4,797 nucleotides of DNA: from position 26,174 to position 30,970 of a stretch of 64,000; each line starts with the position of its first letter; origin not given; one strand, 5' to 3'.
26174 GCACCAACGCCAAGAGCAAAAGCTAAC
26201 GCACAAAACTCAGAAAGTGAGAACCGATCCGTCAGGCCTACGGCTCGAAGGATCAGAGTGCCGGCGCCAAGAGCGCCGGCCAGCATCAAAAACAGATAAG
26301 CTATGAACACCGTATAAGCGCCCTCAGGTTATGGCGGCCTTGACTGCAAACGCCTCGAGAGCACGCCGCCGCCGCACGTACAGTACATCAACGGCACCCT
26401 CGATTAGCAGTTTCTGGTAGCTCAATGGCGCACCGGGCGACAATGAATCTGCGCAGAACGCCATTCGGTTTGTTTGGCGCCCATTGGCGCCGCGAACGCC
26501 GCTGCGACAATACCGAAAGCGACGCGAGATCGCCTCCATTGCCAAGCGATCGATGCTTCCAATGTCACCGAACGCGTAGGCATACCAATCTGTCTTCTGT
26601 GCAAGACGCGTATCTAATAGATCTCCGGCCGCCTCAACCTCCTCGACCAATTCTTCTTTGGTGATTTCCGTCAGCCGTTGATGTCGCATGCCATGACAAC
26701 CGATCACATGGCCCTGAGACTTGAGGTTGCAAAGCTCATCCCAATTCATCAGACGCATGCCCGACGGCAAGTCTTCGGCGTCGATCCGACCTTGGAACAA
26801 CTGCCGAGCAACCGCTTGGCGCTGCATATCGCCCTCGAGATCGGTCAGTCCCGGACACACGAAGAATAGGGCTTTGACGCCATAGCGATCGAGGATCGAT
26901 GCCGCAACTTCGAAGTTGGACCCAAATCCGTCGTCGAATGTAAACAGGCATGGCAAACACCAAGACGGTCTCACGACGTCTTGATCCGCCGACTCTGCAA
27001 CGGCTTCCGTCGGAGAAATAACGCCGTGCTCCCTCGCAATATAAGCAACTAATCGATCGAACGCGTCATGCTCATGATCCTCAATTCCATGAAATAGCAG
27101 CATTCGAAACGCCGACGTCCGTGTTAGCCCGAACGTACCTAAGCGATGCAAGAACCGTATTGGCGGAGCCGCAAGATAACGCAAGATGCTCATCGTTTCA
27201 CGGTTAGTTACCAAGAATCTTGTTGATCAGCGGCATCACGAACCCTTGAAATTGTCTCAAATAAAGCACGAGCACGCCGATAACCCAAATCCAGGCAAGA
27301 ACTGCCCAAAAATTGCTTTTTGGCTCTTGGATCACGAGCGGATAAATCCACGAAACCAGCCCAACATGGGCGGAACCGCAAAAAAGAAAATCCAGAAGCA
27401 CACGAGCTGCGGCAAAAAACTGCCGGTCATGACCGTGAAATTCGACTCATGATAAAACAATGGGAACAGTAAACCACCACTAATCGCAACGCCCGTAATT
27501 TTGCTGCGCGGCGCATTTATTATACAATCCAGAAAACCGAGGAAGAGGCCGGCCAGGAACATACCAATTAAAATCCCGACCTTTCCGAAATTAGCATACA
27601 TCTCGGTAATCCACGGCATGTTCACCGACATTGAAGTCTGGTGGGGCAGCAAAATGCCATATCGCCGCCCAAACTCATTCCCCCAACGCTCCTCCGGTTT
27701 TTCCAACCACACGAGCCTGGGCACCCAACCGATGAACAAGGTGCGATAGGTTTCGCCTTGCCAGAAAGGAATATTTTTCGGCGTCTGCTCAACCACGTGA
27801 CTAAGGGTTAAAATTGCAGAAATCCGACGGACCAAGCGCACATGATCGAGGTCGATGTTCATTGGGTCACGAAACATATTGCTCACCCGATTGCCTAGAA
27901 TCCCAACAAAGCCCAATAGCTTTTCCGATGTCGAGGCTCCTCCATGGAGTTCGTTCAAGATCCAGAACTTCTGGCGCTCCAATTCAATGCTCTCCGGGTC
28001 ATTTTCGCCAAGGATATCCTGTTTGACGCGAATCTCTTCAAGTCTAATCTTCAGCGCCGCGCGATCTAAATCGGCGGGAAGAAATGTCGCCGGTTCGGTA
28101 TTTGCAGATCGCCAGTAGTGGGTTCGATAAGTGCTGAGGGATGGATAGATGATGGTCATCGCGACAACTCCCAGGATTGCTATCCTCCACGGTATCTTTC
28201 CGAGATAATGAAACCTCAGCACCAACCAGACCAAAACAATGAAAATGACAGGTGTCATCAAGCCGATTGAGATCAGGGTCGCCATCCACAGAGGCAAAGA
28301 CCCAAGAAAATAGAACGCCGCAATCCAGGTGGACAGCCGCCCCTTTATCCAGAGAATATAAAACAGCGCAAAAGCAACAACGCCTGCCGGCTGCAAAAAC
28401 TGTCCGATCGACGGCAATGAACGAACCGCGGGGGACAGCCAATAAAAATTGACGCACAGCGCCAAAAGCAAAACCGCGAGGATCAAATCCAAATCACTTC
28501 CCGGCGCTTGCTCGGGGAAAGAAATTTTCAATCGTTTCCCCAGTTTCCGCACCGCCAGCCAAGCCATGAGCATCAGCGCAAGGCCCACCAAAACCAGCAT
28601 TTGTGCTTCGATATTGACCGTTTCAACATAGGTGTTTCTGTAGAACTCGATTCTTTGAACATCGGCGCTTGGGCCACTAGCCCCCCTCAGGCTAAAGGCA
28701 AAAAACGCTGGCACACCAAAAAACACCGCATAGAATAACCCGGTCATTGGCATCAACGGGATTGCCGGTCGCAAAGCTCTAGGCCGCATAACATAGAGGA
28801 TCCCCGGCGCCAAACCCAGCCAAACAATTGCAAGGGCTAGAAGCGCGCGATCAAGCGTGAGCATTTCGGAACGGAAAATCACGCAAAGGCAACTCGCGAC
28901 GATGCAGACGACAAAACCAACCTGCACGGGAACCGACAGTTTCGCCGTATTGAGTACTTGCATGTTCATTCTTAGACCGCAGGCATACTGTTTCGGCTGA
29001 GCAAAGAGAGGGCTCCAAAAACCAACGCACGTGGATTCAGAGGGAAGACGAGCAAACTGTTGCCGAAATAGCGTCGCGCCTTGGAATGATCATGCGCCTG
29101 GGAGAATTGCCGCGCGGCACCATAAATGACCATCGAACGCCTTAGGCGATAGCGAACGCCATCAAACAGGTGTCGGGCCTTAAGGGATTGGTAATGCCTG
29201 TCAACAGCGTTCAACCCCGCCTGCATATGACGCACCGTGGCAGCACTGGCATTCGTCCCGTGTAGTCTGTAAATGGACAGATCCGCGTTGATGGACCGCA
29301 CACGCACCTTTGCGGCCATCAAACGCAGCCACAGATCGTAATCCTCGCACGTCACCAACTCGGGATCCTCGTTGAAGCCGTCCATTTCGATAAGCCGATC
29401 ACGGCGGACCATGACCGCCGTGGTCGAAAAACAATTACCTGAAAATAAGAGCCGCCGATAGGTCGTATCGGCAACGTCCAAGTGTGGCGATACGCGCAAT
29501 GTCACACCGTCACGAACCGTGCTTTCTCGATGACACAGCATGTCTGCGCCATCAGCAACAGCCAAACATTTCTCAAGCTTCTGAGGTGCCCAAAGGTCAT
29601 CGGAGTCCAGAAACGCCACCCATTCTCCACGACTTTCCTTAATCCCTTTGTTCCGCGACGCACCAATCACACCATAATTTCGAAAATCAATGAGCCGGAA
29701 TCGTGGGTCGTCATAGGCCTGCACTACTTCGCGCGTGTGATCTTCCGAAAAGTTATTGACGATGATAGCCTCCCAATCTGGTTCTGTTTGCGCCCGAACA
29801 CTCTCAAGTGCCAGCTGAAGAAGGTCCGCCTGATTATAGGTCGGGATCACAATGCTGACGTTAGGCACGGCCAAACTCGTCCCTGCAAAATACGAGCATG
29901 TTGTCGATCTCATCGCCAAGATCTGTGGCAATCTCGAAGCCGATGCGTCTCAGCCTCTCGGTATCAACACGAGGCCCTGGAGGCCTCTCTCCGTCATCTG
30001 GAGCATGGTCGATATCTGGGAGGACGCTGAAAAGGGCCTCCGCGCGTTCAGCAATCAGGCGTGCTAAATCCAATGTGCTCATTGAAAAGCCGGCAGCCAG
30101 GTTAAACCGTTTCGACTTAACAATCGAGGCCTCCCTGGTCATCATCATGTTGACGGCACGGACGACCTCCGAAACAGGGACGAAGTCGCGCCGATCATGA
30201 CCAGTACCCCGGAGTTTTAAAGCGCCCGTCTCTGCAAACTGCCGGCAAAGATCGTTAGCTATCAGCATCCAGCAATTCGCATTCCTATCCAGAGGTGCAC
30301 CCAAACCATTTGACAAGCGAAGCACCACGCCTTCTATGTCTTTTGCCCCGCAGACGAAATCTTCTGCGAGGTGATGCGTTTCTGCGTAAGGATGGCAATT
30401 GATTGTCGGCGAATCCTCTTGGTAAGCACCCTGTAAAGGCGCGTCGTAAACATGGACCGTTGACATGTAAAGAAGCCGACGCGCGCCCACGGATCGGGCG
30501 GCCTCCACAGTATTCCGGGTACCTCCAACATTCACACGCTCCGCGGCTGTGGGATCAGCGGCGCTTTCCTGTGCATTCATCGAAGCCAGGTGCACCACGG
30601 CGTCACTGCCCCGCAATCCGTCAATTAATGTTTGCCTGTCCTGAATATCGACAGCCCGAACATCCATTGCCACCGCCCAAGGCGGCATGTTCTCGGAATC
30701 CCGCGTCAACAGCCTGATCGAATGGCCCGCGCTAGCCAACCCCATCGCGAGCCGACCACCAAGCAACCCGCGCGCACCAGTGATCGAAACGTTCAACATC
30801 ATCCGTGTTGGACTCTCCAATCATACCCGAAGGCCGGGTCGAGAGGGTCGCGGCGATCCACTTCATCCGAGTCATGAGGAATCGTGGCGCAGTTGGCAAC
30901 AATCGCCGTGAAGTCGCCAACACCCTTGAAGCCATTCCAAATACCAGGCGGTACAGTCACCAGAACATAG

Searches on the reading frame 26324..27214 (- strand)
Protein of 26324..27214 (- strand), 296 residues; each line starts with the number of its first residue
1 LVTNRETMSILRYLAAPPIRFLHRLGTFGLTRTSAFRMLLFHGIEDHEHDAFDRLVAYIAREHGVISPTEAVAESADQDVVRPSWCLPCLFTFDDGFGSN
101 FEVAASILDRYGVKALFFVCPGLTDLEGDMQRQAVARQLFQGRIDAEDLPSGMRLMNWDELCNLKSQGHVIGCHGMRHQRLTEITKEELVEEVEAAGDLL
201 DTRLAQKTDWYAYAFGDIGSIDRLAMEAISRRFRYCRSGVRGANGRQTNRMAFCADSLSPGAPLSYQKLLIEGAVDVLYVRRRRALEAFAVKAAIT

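Call 53: search_protein_families(library=pfam, proteins=[window:26324-27214:-], max_evalue=0.00001)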
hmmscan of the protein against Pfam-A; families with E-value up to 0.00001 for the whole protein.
window:26324-27214:- (296 aa): 1 family
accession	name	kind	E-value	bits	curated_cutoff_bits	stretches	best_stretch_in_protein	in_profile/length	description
PF01522.26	Polysacc_deac_1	-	8.5e-17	61.7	23.1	1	91-219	11-109/124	Polysaccharide deacetylase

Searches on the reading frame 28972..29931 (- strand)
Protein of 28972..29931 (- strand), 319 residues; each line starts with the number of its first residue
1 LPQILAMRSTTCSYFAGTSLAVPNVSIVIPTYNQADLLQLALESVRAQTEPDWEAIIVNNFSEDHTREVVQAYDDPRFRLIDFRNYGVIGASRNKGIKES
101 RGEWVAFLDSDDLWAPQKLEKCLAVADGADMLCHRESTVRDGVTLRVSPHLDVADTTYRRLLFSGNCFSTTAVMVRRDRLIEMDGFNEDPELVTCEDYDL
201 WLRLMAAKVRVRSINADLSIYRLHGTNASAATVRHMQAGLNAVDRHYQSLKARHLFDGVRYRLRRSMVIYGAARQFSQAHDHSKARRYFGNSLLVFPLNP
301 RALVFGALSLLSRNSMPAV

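Call 53: search_protein_families(library=pfam, proteins=[window:28972-29931:-], max_evalue=0.00001)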
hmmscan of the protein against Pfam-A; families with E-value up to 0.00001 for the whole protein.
window:28972-29931:- (319 aa): 4 families
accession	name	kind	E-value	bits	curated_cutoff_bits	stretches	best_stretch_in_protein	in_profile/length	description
PF00535.33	Glycos_transf_2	-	9.1e-32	110.7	23.3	1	26-133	1-112/168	Glycosyl transferase family 2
PF13641.12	Glyco_tranf_2_3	-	1.6e-19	71.3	27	1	23-238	1-226/230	Glycosyltransferase like family 2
PF10111.15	Glyco_tranf_2_2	-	1.3e-17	64.7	27.3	1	26-229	1-223/276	Glycosyltransferase like family 2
PF13632.12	Glyco_trans_2_3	-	3.5e-06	27.4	27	1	104-227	1-128/198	Glycosyl transferase family group 2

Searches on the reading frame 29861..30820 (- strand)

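Call 53: search_protein_families(library=pfam, proteins=[window:29861-30820:-], max_evalue=0.00001)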
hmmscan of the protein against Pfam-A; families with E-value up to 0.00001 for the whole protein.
window:29861-30820:- (319 aa): 6 families
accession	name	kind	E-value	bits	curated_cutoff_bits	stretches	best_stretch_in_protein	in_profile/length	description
PF01370.27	Epimerase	-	6.4e-33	114.6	20.9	1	12-242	2-240/240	NAD dependent epimerase/dehydratase family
PF04321.23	RmlD_sub_bind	-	2.4e-18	66.7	27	1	11-297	3-270/287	RmlD substrate binding domain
PF01073.25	3Beta_HSD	-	2.6e-17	63.2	22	1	13-161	2-162/280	3-beta hydroxysteroid dehydrogenase/isomerase family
PF16363.11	GDP_Man_Dehyd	-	6.9e-16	59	27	1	13-256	2-270/332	GDP-mannose 4,6 dehydratase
PF13460.12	NAD_binding_10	-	7.1e-14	52.5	27.2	1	15-156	1-131/184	NAD(P)H-binding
PF07993.18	NAD_binding_4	-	6.8e-07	29.1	20.1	1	72-223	89-258/258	Male sterility protein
